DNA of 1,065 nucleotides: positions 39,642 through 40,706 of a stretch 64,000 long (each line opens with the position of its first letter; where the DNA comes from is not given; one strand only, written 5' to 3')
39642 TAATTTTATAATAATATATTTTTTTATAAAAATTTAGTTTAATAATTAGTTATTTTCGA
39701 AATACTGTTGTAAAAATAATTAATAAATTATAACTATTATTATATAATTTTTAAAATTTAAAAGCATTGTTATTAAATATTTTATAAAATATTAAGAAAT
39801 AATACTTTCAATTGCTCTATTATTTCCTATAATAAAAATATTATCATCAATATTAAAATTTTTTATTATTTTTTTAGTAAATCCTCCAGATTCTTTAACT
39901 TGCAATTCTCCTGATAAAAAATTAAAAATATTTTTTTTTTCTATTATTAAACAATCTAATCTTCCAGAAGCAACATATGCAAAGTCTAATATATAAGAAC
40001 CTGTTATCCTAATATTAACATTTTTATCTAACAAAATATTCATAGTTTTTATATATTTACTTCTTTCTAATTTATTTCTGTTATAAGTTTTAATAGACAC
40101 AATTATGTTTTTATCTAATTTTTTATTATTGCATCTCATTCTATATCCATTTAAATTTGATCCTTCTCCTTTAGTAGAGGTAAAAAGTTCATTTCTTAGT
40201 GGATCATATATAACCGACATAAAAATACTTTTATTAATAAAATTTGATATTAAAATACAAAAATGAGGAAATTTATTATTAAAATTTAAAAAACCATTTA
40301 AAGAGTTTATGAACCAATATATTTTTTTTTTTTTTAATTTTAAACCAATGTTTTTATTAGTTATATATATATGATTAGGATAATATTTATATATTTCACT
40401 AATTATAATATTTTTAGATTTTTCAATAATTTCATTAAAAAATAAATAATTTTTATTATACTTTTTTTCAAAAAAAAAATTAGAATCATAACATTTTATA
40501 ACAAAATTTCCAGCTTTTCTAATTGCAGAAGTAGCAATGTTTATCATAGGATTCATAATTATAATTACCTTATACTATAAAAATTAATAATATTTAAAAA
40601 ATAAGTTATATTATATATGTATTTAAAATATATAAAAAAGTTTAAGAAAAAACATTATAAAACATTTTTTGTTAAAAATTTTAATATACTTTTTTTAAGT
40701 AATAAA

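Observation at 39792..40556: SuhB looks like a natural pseudo-enzyme: three metal-binding Asp changed to Asn, gene kept full length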

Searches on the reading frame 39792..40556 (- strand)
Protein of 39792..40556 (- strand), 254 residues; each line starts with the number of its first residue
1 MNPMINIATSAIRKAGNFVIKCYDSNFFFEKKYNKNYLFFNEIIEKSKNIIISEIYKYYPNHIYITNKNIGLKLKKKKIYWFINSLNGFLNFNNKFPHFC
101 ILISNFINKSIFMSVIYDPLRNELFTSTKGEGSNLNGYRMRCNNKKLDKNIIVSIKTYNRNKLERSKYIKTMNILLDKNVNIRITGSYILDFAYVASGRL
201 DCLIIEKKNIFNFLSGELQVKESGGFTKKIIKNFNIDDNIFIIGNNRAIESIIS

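Call 4: search_protein_families(library=pfam, proteins=[window:39792-40556:-], max_evalue=1)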
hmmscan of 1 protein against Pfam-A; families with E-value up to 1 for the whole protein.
window:39792-40556:- (254 aa): 2 families
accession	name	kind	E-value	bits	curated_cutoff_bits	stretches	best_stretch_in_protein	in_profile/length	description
PF00459.30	Inositol_P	-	6.2e-25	88.6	27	1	2-226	3-234/271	Inositol monophosphatase family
PF07587.16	PSD1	-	0.12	12.2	28.5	1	143-202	67-127/244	Protein of unknown function (DUF1553)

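Call 5: search_protein_families(library=ncbifam, proteins=[window:39792-40556:-], max_evalue=1)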
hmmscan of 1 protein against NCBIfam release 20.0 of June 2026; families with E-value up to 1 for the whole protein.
window:39792-40556:- (254 aa): 7 families
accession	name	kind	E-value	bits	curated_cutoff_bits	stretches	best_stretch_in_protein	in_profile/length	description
NF008027.1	PRK10757.1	equivalog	4.1e-50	170.2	332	1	1-253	1-254/267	inositol-1-monophosphatase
NF009321.0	PRK12676.1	equivalog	1.4e-18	66.9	264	1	48-228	52-227/264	bifunctional fructose-bisphosphatase/inositol-phosphate phosphatase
TIGR02067.1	his_9_HisN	equivalog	4.3e-11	42.8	275.15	1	46-229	42-223/252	histidinol-phosphatase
TIGR01331.1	bisphos_cysQ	equivalog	7.9e-11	42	228.8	1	9-226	6-223/250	3'(2'),5'-bisphosphate nucleotidase CysQ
NF010678.0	PRK14076.1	equivalog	3.1e-07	29.7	493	1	101-237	122-259/570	bifunctional NADP phosphatase/NAD kinase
NF008182.0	PRK10931.1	equivalog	1.3e-05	24.4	379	1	6-198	3-190/246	3'(2'),5'-bisphosphate nucleotidase CysQ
NF011150.0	PRK14560.1-1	equivalog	0.095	12.5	217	1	45-108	8-68/155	putative RNA-binding protein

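Call 6: search_solved_structures(query=window:39792-40556:-, max_evalue=0.01, show_alignments=3)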
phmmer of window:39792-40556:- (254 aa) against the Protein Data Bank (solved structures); distinct sequences matched with E-value up to 0.01: 29.
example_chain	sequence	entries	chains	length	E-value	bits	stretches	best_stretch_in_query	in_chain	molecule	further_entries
2qfl_A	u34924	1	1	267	2.7e-43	151.7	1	1-252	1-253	Inositol-1-monophosphatase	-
6tqn_T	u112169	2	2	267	5e-43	150.8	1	1-252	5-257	Inositol monophosphatase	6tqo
6ib7_A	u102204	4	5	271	5.3e-43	150.7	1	1-252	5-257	Inositol-1-monophosphatase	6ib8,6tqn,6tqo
9vep_A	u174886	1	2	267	5.5e-41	144.1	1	1-252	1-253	Inositol-1-monophosphatase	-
9j90_B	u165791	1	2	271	1e-25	94.1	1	1-252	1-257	Nus factor SuhB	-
8wdq_A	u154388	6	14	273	1e-25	94.1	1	1-252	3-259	Nus factor SuhB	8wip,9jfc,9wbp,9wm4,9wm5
3luz_A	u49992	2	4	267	5.9e-20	75.3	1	4-228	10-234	Extragenic suppressor protein suhB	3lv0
2p3n_A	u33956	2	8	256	3.8e-19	72.6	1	9-246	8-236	Inositol-1-monophosphatase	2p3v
5zhh_A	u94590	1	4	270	5.5e-19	72.1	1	46-226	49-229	Inositol-1-monophosphatase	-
2pcr_A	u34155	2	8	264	5.1e-16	62.4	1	30-251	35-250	Inositol-1-monophosphatase | Fructose-1,6-bisphosphatase/inositol-1-monophosphatase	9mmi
5i3s_A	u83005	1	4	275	1.1e-14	58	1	7-247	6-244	Inositol monophosphatase family protein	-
3t0j_A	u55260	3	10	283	1.2e-14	57.9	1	7-247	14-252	Inositol monophosphatase family protein | Inositol monophosphatase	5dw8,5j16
7vce_A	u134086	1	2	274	1.2e-14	57.9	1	12-249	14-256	Inositol monophosphatase 1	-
1awb_A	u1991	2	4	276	1.2e-14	57.9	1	12-249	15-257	MYO-INOSITOL MONOPHOSPHATASE | INOSITOL MONOPHOSPHATASE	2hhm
1ima_A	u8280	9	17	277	1.2e-14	57.8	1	12-249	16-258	INOSITOL MONOPHOSPHATASE | INOSITOL MONOPHOSPHATASE 1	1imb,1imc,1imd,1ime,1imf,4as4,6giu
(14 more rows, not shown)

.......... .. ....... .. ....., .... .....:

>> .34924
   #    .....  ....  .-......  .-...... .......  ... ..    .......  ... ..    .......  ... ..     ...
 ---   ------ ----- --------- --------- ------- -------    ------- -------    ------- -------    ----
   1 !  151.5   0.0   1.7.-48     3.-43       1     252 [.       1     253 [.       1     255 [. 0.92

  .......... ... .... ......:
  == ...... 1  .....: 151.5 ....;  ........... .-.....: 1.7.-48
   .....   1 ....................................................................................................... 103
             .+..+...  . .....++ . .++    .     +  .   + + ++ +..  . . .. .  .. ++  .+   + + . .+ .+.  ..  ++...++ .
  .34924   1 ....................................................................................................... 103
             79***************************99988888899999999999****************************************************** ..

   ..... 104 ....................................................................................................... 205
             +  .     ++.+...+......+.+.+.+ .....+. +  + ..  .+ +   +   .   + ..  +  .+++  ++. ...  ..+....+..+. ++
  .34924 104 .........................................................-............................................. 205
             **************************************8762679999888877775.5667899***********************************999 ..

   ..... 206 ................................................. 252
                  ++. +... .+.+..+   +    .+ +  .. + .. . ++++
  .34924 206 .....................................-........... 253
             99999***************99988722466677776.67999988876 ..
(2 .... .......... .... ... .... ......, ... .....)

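Call 9: find_homologous_proteins(query=window:39792-40556:-, max_evalue=1e-10)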
Query window:39792-40556:- (254 aa): 94 proteins with E <= 1e-10 among 1675 candidates.
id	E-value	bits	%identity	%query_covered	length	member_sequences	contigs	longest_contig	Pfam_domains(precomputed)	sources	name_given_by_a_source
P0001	1.4e-157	541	100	100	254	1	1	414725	PF00459.31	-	-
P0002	1.8e-119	416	78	100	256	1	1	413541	PF00459.31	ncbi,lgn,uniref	ncbi:inositol monophosphatase family protein [Buchnera aphidicola (Ceratovacuna keduensis)]|uniref:i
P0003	8.3e-115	401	76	100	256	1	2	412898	PF00459.31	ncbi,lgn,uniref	ncbi:inositol monophosphatase family protein [Buchnera aphidicola (Pseudoregma panicola)]|uniref:ino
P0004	8.4e-109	381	74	100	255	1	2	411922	PF00459.31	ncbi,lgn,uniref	ncbi:inositol monophosphatase family protein [Buchnera aphidicola]|uniref:inositol monophosphatase f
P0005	1.3e-94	335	65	100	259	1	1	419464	PF00459.31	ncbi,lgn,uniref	ncbi:inositol monophosphatase family protein [Buchnera aphidicola (Chaitoregma tattakana)]|uniref:in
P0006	6.2e-92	326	64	97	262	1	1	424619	PF00459.31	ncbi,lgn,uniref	ncbi:inositol monophosphatase family protein [Buchnera aphidicola (Ceratoglyphina bambusae)]|uniref:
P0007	2.9e-55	206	46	93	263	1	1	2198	PF00459.31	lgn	-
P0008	2.0e-54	203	46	89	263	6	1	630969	PF00459.31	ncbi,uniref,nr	ncbi:MAG: inositol monophosphatase [Buchnera aphidicola (Aphis urticata)]|uniref:Inositol-1-monophos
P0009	4.4e-53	199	45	89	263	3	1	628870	PF00459.31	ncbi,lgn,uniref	ncbi:inositol monophosphatase family protein [Buchnera aphidicola (Aphis aurantii)]|uniref:inositol 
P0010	6.0e-53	198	45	99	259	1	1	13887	PF00459.31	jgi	-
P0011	2.1e-51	193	41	100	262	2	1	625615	PF00459.31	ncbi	ncbi:MAG: inositol monophosphatase family protein [Buchnera aphidicola (Meitanaphis elongallis)]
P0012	1.2e-50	191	47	87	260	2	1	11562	PF00459.31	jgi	jgi:myo-inositol-1(or 4)-monophosphatase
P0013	3.3e-50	189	44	89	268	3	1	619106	PF00459.31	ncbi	ncbi:MAG: inositol monophosphatase family protein [Buchnera aphidicola (Meitanaphis flavogallis)]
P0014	3.7e-50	189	44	89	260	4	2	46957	PF00459.31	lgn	-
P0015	1.2e-49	187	45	89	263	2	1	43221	PF00459.31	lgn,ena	-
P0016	1.9e-49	187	44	88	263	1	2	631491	PF00459.31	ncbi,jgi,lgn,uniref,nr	ncbi:inositol monophosphatase family protein [Buchnera aphidicola]|uniref:Inositol-1-monophosphatase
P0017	6.3e-49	185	45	88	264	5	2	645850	PF00459.31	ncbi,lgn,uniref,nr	ncbi:MAG: inositol monophosphatase [Buchnera aphidicola (Brevicoryne brassicae)]|uniref:Inositol-1-m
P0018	6.7e-49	185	40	100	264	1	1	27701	PF00459.31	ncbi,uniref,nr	ncbi:inositol monophosphatase [Buchnera aphidicola (Pemphigus obesinymphae)]|uniref:inositol monopho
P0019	1.0e-48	184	41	100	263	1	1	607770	PF00459.31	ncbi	ncbi:MAG: inositol monophosphatase family protein [Buchnera aphidicola (Nurudea shiraii)]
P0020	3.6e-48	182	43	91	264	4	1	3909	PF00459.31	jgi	jgi:myo-inositol-1(or 4)-monophosphatase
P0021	1.8e-47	180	42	100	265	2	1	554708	PF00459.31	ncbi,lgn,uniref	ncbi:inositol monophosphatase family protein [Buchnera aphidicola (Formosaphis micheliae)]|uniref:in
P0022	2.4e-47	180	41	99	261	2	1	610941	PF00459.31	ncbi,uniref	ncbi:inositol monophosphatase family protein [Buchnera aphidicola]|uniref:inositol monophosphatase f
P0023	3.2e-47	179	43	91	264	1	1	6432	PF00459.31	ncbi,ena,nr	ncbi:MAG TPA: inositol monophosphatase family protein [Buchnera sp. (in: enterobacteria)]|nr:inosito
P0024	3.4e-47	179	44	98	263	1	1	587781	PF00459.31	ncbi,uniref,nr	ncbi:inositol-1-monophosphatase [Buchnera aphidicola (Nipponaphis monzeni)]|uniref:Inositol-1-monoph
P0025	5.5e-47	179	40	100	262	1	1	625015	PF00459.31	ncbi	ncbi:MAG: inositol monophosphatase family protein [Buchnera aphidicola (Schlechtendalia peitan)]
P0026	1.2e-46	177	42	96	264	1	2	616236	PF00459.31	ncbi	ncbi:MAG: inositol monophosphatase family protein [Buchnera aphidicola (Floraphis choui)]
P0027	7.4e-46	175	40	100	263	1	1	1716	PF00459.31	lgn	-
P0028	9.1e-46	175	42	100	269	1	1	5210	PF00459.31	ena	-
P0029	4.2e-45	172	40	100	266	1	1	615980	PF00459.31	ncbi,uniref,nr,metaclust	ncbi:myo-inositol-1(or 4)-monophosphatase [Buchnera aphidicola str. Bp (Baizongia pistaciae)]|uniref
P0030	9.3e-44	168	41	100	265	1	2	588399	PF00459.31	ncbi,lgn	ncbi:MAG: inositol monophosphatase family protein [Buchnera aphidicola (Chaetogeoica yunlongensis)]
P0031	8.2e-43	165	41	91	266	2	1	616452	PF00459.31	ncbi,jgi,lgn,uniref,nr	ncbi:inositol monophosphatase family protein [Buchnera aphidicola]|uniref:Inositol-1-monophosphatase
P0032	1.1e-41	161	43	89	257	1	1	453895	PF00459.31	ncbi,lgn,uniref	ncbi:inositol monophosphatase family protein [Buchnera aphidicola (Taiwanaphis decaspermi)]|uniref:i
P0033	1.3e-41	161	40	91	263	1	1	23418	PF00459.31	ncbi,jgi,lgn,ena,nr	ncbi:MAG TPA: inositol monophosphatase family protein [Buchnera sp. (in: enterobacteria)]|nr:inosito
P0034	1.3e-39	155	44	100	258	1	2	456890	PF00459.31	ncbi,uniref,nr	ncbi:MAG: inositol monophosphatase [Buchnera aphidicola (Periphyllus lyropictus)]|uniref:inositol mo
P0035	8.8e-39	152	41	89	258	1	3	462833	PF00459.31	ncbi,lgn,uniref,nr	ncbi:inositol monophosphatase family protein [Buchnera aphidicola]|uniref:inositol monophosphatase f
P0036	9.6e-37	145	36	89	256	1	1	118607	PF00459.31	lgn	-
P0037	6.3e-36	142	39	96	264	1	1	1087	PF00459.31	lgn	-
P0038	2.0e-33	134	33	89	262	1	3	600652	PF00459.31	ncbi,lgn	ncbi:MAG: inositol monophosphatase family protein [Candidatus Dasytiphilus stammeri]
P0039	2.7e-33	134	37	97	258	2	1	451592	PF00459.31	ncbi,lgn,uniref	ncbi:inositol monophosphatase family protein [Buchnera aphidicola (Periphyllus koelreuteriae)]|unire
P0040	3.8e-31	127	33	96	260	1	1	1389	PF00459.31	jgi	jgi:myo-inositol-1(or 4)-monophosphatase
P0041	1.1e-30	125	37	97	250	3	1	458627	PF00459.31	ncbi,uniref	ncbi:inositol monophosphatase family protein, partial [Enterobacteriaceae endosymbiont of Donacia bi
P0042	1.4e-30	125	35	96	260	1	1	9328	PF00459.31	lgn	-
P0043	1.7e-30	125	34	91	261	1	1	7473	PF00459.31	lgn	-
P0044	2.8e-30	124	33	96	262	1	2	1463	PF00459.31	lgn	-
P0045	2.9e-30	124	32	100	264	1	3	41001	PF00459.31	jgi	jgi:myo-inositol-1(or 4)-monophosphatase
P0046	2.7e-29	121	30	99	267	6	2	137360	PF00459.31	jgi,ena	jgi:myo-inositol-1(or 4)-monophosphatase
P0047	7.0e-29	119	34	89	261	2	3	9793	PF00459.31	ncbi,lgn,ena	ncbi:MAG: inositol monophosphatase family protein [Legionella sp.]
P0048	9.5e-29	119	30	99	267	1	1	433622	PF00459.31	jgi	-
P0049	1.0e-28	119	33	96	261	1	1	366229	PF00459.31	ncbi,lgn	-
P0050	2.4e-28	118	31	96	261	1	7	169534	PF00459.31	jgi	jgi:myo-inositol-1(or 4)-monophosphatase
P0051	3.2e-28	117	31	96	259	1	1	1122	PF00459.31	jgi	jgi:myo-inositol-1(or 4)-monophosphatase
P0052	3.8e-28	117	33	89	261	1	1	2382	PF00459.31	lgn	-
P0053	6.2e-28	116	31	91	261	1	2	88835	PF00459.31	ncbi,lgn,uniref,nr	ncbi:inositol monophosphatase family protein [Legionella shakespearei]|uniref:Inositol-1-monophospha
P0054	1.7e-27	115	31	96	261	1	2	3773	PF00459.31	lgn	-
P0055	3.8e-27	114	32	89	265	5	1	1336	PF00459.31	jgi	jgi:myo-inositol-1(or 4)-monophosphatase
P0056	3.8e-27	114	33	96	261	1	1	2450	PF00459.31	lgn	-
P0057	4.6e-27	113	33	89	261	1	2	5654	PF00459.31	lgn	-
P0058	5.0e-27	113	33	89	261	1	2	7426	PF00459.31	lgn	-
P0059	8.2e-27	113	32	91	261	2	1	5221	PF00459.31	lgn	-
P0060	1.1e-26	112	31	89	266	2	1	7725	PF00459.31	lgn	-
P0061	1.4e-26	112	32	93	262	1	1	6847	PF00459.31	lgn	-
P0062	1.1e-25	109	34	89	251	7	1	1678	PF00459.31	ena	-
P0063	1.6e-25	108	35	89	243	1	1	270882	PF00459.31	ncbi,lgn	-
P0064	2.1e-25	108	34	93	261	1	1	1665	PF00459.31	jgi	jgi:myo-inositol-1(or 4)-monophosphatase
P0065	3.2e-24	104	29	89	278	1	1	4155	PF00459.31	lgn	-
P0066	3.4e-24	104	34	74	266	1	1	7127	PF00459.31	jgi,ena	-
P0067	4.9e-24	103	30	89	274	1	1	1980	PF00459.31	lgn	-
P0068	8.1e-24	103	33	88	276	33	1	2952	PF00459.31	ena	-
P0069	4.8e-23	100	33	88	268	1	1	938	PF00459.31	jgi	jgi:myo-inositol-1(or 4)-monophosphatase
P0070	5.1e-23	100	32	94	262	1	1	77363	PF00459.31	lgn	-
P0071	2.0e-22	98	28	95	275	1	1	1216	PF00459.31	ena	-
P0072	2.7e-22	98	30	89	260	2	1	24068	PF00459.31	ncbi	-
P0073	8.8e-22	96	30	88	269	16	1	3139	PF00459.31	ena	-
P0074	2.1e-21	95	29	89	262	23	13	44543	PF00459.31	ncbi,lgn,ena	-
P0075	2.9e-20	91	29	85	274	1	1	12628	PF00459.31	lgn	-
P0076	1.7e-19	89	28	100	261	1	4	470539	PF00459.31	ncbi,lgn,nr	ncbi:MAG: inositol monophosphatase [Nitrospirae bacterium]|nr:inositol monophosphatase [Candidatus M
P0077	8.2e-19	86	29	72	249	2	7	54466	PF00459.31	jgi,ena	-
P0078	7.2e-18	83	28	87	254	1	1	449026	PF00459.31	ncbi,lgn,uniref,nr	ncbi:inositol monophosphatase family protein [Thermosipho atlanticus]|uniref:Myo-inositol-1(Or 4)-mo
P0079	3.0e-17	81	34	62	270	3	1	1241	PF00459.31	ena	-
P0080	1.1e-15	76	27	97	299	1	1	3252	PF00459.31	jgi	jgi:myo-inositol-1(or 4)-monophosphatase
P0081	1.4e-15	76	28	87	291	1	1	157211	PF00459.31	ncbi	-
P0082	4.2e-15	74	28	87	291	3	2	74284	PF00459.31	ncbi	-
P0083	5.0e-15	74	28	89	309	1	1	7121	PF00459.31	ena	-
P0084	1.5e-14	72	28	87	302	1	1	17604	PF00459.31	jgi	jgi:myo-inositol-1(or 4)-monophosphatase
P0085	2.3e-14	72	27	79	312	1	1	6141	PF00459.31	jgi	jgi:myo-inositol-1(or 4)-monophosphatase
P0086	2.9e-14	71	27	82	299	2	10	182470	PF00459.31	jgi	jgi:myo-inositol-1(or 4)-monophosphatase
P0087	1.1e-13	70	27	87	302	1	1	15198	PF00459.31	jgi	jgi:myo-inositol-1(or 4)-monophosphatase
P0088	2.0e-13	69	31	57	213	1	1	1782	PF00459.31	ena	-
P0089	2.2e-13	69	26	95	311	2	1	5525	PF00459.31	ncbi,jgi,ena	jgi:myo-inositol-1(or 4)-monophosphatase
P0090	3.6e-13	68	25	97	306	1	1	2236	PF00459.31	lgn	-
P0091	3.6e-13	68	27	87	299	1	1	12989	PF00459.31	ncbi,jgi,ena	jgi:myo-inositol-1(or 4)-monophosphatase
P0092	2.3e-12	65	29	67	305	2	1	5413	PF00459.31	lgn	-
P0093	1.2e-11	63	30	67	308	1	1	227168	PF00459.31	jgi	jgi:myo-inositol-1(or 4)-monophosphatase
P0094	9.0e-11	60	28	67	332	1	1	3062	PF00459.31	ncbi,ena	-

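Call 27: find_related_loci(query=A1, collection=genome_contigs, flank=3000)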
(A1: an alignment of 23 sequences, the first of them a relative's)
Query A1 (254 aa) in genome_contigs; peptide patterns used: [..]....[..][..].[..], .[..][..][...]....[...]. (x = any residue, [..] = any of these).
310 stretches matched a pattern; 293 encode a relative of the query (tblastn E <= 1e-3); the best 80 are kept; 80 distinct loci.
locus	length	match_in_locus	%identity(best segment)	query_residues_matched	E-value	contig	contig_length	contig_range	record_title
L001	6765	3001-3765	39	1-254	2e-54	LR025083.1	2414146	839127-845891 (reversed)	Serratia symbiotica strain SeCistrobi genome assembly, chromosome: 1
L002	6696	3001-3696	46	1-233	6e-54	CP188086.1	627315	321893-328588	MAG: Buchnera aphidicola (Eriosoma harunire) isolate Buch_EH_S3 chromosome, complete genome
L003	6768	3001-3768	40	1-254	3e-53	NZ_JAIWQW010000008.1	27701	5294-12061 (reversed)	Buchnera aphidicola (Pemphigus obesinymphae) isolate NAM_Pem_2020 scaffold_6975, whole genome shotgun sequence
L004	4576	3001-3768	40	1-254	1e-52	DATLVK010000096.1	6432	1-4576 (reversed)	MAG TPA_asm: Buchnera sp. (in: enterobacteria) isolate SMAG_U13190 k141_611452, whole genome shotgun sequence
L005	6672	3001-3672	43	1-224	2e-51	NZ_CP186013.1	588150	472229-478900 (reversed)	Buchnera aphidicola (Pterocomma populeum) isolate 55576 chromosome, complete genome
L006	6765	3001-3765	36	1-254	2e-47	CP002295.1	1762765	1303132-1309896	Serratia symbiotica str. 'Cinara cedri', complete genome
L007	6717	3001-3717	41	1-245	2e-47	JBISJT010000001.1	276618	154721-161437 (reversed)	MAG: Candidatus Makana argininalis isolate 25 k141_356_r, whole genome shotgun sequence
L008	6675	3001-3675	36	1-225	1e-45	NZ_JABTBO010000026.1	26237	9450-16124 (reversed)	Spirabiliibacterium mucosae strain 20609_3 contg26, whole genome shotgun sequence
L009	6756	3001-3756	41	1-253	7e-45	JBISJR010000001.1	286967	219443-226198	MAG: Enterobacterales bacterium isolate 9B k141_46, whole genome shotgun sequence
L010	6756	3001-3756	40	1-253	6e-45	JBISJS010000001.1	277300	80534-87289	MAG: Candidatus Makana argininalis isolate 16A hina_morganella_v2, whole genome shotgun sequence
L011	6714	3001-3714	43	1-245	1e-44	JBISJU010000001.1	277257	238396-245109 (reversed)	MAG: Candidatus Makana argininalis isolate 4A dorso_morganella_v3, whole genome shotgun sequence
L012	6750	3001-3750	41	1-253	3e-44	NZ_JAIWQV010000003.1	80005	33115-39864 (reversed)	Buchnera aphidicola (Chaitophorus viminalis) isolate NAM_Cha_2020 NODE_1380_length_80005_cov_309.275495, whole genome sh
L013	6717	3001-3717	41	1-245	5e-44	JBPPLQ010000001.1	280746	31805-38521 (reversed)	MAG: Candidatus Makana argininalis isolate PPOLIAHU-7_3 k141_566681, whole genome shotgun sequence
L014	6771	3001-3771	33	1-253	7e-44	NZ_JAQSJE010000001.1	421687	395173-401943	Mannheimia cairinae strain AT1 cont1, whole genome shotgun sequence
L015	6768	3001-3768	36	1-254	2e-43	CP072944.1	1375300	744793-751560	MAG: Sodalis sp. Ffu chromosome 1, complete sequence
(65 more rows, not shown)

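Call 30: find_encoding_contigs(protein=P0002, flank=10000, max_places=1)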
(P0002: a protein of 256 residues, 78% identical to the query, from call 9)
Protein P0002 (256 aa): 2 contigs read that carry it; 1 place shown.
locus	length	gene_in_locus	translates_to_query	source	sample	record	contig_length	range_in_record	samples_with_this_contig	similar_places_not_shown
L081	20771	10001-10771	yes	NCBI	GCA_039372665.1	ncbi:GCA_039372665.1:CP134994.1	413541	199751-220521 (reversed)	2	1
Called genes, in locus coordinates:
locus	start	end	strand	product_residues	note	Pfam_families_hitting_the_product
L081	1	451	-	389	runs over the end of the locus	PF00364:Biotin_lipoyl, PF00198:2-oxoacid_dh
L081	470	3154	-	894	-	PF00676:E1_dh, PF02779:Transket_pyr, PF16870:OxoGdeHyase_C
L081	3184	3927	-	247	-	PF01784:DUF34_NIF3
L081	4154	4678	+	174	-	PF00258:Flavodoxin_1, PF12641:Flavodoxin_3, PF12724:Flavodoxin_5 (weak)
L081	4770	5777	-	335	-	PF00044:Gp_dh_N, PF02800:Gp_dh_C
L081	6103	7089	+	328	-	-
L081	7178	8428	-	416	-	PF00464:SHMT, PF00155:Aminotran_1_2 (weak)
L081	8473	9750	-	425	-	PF13393:tRNA-synt_His, PF00587:tRNA-synt_2b, PF03129:HGTP_anticodon (weak)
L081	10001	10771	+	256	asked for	PF00459:Inositol_P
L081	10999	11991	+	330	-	PF00591:Glycos_transf_3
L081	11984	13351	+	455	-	PF00218:IGPS, PF00697:PRAI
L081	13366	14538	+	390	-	PF00291:PALP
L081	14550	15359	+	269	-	PF00290:Trp_syntA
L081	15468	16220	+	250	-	PF06790:UPF0259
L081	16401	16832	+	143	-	PF03061:4HBT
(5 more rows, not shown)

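Call 31: find_encoding_contigs(protein=P0003, flank=10000, max_places=1)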
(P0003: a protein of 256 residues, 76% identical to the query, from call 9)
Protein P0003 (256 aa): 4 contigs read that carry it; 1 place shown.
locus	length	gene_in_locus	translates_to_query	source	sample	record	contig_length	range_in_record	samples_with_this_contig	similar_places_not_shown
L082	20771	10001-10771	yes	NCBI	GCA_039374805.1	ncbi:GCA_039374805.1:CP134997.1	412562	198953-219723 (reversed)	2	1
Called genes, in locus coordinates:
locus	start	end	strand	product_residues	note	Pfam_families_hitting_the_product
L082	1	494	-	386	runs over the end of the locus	PF00364:Biotin_lipoyl, PF02817:E3_binding (faint), PF00198:2-oxoacid_dh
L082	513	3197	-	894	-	PF00676:E1_dh, PF02779:Transket_pyr, PF16870:OxoGdeHyase_C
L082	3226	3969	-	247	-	PF01784:DUF34_NIF3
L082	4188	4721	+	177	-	PF00258:Flavodoxin_1, PF12641:Flavodoxin_3, PF12724:Flavodoxin_5 (weak)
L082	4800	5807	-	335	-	PF00044:Gp_dh_N, PF02800:Gp_dh_C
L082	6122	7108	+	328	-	PF10282:Lactonase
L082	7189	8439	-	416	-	PF00464:SHMT, PF00155:Aminotran_1_2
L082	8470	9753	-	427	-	PF13393:tRNA-synt_His, PF00587:tRNA-synt_2b, PF03129:HGTP_anticodon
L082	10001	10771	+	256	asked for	PF00459:Inositol_P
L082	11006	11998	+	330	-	PF02885:Glycos_trans_3N, PF00591:Glycos_transf_3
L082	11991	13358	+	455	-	PF00218:IGPS, PF01729:QRPTase_C (faint), PF00697:PRAI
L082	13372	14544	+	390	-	PF00291:PALP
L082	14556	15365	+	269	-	PF00290:Trp_syntA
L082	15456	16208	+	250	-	PF06790:UPF0259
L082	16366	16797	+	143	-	PF03061:4HBT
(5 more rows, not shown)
